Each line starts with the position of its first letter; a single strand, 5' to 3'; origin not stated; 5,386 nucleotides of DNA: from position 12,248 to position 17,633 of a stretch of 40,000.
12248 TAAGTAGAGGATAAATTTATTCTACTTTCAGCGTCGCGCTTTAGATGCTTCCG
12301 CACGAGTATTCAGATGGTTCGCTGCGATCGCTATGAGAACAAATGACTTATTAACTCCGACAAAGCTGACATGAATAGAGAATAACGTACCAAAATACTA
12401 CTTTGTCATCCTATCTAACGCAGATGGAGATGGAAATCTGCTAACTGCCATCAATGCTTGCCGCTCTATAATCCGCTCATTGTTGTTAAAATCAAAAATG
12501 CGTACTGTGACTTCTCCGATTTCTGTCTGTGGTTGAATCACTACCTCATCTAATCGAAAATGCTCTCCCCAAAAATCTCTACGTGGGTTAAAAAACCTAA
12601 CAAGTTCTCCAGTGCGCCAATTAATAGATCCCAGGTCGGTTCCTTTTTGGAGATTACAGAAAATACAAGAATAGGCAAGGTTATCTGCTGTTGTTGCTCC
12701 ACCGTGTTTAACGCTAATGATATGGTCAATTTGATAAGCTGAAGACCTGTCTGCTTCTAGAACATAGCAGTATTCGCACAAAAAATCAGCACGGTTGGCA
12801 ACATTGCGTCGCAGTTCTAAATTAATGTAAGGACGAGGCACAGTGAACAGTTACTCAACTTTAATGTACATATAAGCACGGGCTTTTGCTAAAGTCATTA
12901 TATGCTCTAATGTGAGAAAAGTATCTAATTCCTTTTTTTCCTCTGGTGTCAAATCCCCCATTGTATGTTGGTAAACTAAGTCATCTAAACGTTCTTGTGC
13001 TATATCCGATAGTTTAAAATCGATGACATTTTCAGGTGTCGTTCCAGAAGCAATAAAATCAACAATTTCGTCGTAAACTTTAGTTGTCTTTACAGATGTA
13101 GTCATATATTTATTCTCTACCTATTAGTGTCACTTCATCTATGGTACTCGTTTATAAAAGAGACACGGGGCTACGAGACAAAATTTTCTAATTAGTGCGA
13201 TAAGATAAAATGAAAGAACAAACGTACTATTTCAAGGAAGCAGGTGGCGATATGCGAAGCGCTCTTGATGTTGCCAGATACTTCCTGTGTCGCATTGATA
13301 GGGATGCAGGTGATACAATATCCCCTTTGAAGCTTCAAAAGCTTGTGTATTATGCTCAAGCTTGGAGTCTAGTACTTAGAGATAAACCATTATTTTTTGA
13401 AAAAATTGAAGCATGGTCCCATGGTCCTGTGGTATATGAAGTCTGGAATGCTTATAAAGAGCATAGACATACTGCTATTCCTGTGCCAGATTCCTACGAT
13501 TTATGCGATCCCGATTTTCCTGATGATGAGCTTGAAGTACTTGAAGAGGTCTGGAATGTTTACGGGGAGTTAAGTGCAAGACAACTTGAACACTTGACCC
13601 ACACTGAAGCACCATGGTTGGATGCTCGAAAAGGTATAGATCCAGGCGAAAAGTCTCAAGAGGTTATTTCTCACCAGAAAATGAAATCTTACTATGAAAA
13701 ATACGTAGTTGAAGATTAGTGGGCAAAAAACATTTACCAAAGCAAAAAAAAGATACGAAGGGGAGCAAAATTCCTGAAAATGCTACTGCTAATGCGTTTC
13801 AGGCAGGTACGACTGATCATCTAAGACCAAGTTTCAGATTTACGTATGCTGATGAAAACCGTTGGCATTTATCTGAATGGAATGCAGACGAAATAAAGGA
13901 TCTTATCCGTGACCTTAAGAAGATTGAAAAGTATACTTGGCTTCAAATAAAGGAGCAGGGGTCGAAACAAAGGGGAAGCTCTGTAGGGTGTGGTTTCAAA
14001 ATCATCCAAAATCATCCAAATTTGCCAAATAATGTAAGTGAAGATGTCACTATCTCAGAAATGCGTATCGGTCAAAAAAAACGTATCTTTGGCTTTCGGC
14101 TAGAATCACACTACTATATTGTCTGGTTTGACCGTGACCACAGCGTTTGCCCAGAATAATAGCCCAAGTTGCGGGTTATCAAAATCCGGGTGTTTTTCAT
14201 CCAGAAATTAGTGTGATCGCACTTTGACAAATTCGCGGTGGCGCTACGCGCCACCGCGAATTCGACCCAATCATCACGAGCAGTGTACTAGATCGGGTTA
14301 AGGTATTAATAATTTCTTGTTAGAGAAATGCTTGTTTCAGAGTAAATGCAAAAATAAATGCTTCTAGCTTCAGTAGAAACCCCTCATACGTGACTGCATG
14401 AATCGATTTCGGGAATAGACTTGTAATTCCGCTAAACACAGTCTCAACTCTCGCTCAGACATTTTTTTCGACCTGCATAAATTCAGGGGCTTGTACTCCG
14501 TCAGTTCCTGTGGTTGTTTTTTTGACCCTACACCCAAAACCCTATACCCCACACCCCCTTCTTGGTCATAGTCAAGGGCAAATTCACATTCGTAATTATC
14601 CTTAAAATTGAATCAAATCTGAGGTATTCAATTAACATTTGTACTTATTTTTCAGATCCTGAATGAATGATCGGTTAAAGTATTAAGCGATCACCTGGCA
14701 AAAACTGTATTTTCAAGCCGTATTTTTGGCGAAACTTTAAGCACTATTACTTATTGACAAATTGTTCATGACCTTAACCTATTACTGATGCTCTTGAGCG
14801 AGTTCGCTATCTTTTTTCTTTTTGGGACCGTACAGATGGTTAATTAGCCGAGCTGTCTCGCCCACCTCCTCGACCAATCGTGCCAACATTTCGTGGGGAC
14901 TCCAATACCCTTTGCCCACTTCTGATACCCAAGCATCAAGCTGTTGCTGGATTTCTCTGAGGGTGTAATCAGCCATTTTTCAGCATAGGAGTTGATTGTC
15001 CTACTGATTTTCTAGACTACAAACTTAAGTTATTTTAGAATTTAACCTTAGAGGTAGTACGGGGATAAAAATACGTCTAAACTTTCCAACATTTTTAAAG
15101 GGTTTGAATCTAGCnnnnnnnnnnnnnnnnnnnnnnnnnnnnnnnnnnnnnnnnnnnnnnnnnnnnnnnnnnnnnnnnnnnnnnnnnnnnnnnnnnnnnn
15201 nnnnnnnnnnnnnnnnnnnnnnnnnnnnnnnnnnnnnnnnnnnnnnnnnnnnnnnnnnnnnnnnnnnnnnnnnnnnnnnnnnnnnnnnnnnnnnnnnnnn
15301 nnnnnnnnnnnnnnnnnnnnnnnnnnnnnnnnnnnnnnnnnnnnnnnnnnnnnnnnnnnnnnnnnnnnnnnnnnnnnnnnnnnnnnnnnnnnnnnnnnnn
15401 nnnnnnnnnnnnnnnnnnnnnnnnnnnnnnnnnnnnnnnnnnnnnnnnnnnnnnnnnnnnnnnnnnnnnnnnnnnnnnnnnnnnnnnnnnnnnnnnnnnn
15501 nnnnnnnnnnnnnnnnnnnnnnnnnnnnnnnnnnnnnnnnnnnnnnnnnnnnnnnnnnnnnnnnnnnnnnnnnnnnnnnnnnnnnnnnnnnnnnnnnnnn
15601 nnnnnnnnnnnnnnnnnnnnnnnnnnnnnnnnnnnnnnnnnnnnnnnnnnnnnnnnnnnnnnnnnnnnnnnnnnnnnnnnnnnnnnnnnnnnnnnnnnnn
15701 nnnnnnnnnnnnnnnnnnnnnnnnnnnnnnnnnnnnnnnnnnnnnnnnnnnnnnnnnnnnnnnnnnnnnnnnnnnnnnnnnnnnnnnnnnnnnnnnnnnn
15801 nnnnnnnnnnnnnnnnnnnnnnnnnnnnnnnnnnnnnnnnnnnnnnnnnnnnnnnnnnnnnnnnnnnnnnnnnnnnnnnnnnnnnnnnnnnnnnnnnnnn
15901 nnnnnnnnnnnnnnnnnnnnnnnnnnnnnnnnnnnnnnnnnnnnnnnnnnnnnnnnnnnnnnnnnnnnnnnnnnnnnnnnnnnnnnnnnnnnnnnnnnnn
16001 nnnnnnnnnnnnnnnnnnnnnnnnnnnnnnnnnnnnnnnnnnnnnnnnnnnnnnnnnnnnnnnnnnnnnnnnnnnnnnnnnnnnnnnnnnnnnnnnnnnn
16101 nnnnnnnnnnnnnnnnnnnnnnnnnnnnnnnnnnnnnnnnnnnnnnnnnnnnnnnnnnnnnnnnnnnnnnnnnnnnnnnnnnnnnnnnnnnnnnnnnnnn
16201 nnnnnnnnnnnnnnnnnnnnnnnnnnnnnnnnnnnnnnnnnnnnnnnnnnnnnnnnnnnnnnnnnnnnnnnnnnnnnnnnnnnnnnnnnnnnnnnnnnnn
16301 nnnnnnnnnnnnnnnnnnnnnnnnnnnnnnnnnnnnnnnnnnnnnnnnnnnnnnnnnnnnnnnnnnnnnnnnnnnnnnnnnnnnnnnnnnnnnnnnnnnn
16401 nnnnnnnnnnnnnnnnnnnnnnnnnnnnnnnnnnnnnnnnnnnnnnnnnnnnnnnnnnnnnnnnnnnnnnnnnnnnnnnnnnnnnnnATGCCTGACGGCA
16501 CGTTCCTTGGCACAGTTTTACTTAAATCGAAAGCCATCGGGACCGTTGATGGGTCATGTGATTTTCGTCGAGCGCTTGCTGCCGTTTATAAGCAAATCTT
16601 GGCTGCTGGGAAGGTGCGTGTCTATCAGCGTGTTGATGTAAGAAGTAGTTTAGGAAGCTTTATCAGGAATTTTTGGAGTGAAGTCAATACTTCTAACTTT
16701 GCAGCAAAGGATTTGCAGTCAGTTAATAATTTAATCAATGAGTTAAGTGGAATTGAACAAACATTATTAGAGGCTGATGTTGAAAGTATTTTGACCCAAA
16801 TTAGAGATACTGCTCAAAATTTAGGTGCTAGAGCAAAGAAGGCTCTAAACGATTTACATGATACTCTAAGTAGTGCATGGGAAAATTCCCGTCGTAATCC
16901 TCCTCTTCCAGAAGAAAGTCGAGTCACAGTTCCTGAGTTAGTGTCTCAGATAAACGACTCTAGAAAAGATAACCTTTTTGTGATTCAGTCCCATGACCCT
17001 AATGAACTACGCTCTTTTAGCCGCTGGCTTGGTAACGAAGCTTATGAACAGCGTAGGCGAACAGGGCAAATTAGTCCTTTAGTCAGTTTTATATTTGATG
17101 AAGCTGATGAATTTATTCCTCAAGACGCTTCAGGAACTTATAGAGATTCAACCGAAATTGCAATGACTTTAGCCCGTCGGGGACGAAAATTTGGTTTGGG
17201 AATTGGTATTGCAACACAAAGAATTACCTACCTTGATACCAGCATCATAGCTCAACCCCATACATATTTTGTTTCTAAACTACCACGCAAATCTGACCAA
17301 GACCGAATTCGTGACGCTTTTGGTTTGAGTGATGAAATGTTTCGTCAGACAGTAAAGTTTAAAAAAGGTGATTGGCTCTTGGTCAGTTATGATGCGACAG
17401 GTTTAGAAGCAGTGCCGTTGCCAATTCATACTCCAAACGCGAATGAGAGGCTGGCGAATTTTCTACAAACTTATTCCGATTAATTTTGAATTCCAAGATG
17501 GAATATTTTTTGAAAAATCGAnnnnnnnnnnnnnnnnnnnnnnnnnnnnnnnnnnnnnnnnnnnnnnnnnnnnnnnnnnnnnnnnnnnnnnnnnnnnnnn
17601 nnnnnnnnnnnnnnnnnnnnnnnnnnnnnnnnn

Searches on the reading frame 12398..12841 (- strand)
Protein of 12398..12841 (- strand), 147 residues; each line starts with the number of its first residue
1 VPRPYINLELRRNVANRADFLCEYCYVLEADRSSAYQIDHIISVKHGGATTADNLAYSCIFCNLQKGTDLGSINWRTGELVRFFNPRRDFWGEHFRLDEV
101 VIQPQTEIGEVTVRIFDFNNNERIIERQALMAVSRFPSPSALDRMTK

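Call 25: search_protein_families(library=pfam, proteins=[window:12398-12841:-], max_evalue=0.01)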
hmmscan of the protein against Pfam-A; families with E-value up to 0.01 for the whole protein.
window:12398-12841:- (147 aa): 2 families
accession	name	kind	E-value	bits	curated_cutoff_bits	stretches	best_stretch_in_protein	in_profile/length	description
PF01844.29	HNH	-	2.5e-10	40.8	21.4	1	22-68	1-46/47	HNH endonuclease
PF14279.12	HNH_5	-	2.7e-05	24.4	27.5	1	22-70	1-47/56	HNH endonuclease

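Call 93: search_protein_families(library=padloc, proteins=[window:12398-12841:-], max_evalue=0.00001)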
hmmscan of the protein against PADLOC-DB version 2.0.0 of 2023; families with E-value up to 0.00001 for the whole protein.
window:12398-12841:- (147 aa): 2 families
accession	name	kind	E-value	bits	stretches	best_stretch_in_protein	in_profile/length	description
PDLC00342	PtuB1|PtuB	-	2.3e-07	28.5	1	12-128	40-151/247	Unknown function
PDLC03478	REase_II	-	4.3e-06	24.6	1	11-73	101-165/219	Type II restriction enzyme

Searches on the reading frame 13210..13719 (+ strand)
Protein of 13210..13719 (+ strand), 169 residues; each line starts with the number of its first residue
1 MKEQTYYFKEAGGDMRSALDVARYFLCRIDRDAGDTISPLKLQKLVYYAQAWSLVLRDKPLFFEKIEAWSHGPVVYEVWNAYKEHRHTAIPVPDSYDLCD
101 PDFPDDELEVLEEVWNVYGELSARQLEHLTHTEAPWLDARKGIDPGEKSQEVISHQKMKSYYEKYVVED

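Call 25: search_protein_families(library=pfam, proteins=[window:13210-13719:+], max_evalue=0.01)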
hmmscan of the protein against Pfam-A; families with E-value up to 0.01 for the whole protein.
window:13210-13719:+ (169 aa): 1 family
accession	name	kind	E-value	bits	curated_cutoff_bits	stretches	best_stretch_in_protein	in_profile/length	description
PF13274.11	SocA_Panacea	-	3.4e-22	79.9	25.7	1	42-136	1-112/113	Antitoxin SocA-like, Panacea domain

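Call 93: search_protein_families(library=padloc, proteins=[window:13210-13719:+], max_evalue=0.00001)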
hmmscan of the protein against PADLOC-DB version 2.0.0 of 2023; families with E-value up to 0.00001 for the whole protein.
window:13210-13719:+ (169 aa): 0 families

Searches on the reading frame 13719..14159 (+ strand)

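Call 25: search_protein_families(library=pfam, proteins=[window:13719-14159:+], max_evalue=0.01)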
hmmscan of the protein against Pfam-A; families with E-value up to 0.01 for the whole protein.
window:13719-14159:+ (146 aa): 1 family
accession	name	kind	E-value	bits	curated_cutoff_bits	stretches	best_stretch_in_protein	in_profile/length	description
PF20195.4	DUF6558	-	0.0024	18.3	24.1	1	9-81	36-107/140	Phage tail protein N-terminal domain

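Call 93: search_protein_families(library=padloc, proteins=[window:13719-14159:+], max_evalue=0.00001)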
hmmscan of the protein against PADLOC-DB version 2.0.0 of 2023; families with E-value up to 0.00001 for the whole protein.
window:13719-14159:+ (146 aa): 1 family
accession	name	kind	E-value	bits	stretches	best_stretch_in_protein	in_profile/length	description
PDLC03891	NsnC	-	1.4e-10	39.2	1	51-143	193-280/284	-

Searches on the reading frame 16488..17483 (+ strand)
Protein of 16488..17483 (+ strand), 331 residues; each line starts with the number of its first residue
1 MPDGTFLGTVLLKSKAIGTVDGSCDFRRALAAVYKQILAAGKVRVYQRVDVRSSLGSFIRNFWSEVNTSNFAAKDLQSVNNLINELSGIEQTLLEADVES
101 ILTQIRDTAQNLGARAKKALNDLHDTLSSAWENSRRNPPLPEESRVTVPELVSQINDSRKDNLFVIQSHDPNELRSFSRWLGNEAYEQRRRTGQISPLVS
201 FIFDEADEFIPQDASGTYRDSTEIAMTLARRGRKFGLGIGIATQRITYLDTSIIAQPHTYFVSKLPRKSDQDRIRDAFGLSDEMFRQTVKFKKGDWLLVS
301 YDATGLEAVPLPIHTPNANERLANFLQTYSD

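Call 91: search_protein_families(library=pfam, proteins=[window:16488-17483:+], max_evalue=0.0001)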
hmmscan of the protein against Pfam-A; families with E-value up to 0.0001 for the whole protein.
window:16488-17483:+ (331 aa): 0 families

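Call 93: search_protein_families(library=padloc, proteins=[window:16488-17483:+], max_evalue=0.00001)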
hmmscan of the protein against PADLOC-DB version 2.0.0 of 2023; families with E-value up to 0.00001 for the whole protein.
window:16488-17483:+ (331 aa): 11 families
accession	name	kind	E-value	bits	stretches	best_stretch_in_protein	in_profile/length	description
PDLC01055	HerA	-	5.1e-46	155.6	1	160-320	382-527/532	Type III coevolved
PDLC04105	HerA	-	1.9e-11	41.2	1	193-278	415-501/576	-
PDLC04102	HerA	-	2.7e-10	37.2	1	197-288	505-596/654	-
PDLC04098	HerA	-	6.1e-10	36.3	1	184-275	512-609/686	-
PDLC04106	HerA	-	8.4e-09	32.5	1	196-281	510-597/667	-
PDLC04140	mad8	-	6.5e-08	30.5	1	52-299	71-287/314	mads_8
PDLC02188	HerA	-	7e-08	29.8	1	200-277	430-507/578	-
PDLC04103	HerA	-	7.4e-08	29.2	1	191-302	432-547/579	-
PDLC04100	HerA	-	1.5e-06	25.2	1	202-283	444-526/580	-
PDLC02185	HerA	-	1.8e-06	25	1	201-284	449-533/585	-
PDLC04097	HerA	-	3.1e-06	24.1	0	223-287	503-567/618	-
